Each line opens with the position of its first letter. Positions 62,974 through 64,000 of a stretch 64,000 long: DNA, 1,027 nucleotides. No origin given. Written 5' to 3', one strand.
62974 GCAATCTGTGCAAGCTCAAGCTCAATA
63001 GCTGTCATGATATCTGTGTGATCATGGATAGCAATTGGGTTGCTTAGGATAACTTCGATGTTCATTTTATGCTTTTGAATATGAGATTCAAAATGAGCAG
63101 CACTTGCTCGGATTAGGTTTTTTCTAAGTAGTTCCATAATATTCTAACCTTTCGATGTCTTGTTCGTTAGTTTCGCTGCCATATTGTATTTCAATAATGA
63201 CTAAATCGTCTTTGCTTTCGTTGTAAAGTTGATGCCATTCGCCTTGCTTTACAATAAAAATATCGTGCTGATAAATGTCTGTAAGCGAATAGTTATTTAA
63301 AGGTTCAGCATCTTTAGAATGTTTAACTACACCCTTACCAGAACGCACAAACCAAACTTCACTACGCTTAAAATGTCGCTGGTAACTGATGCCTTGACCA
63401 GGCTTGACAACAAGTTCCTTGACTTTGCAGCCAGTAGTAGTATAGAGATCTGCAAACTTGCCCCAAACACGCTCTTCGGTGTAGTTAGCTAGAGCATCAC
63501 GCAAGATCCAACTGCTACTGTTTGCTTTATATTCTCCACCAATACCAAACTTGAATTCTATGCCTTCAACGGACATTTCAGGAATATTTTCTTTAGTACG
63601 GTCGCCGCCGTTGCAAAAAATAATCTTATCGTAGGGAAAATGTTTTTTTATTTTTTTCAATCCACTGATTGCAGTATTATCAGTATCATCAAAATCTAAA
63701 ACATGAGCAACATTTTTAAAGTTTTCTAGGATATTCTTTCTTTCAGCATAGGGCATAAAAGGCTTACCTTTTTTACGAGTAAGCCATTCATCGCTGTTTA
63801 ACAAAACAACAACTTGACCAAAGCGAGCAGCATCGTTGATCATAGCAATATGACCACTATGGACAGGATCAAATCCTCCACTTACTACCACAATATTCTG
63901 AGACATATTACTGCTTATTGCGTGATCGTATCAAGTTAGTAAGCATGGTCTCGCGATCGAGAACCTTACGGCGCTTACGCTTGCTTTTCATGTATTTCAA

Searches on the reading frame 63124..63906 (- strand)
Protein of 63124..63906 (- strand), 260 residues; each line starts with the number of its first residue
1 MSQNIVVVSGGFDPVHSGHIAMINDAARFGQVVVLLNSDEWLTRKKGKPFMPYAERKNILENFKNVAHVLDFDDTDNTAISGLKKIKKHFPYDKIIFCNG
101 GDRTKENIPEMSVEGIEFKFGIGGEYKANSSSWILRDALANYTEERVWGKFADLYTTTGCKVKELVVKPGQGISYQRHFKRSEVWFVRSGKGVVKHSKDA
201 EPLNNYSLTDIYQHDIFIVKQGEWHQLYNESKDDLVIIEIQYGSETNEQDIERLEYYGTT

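Call 8: search_protein_families(library=phrogs, proteins=[window:63124-63906:-])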
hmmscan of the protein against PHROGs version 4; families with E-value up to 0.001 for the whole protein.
window:63124-63906:- (260 aa): 2 families
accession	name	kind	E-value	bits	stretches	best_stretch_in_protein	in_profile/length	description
phrog_7878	-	other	1.4e-22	81.2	1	4-114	2-107/131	bifunctional heptose 7-phosphate kinase/heptose 1-phosphate adenyltransferase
phrog_3462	-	moron, auxiliary metabolic gene and host takeover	3.7e-05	24.1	1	6-84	5-87/346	nicotinamide-nucleotide adenylyltransferase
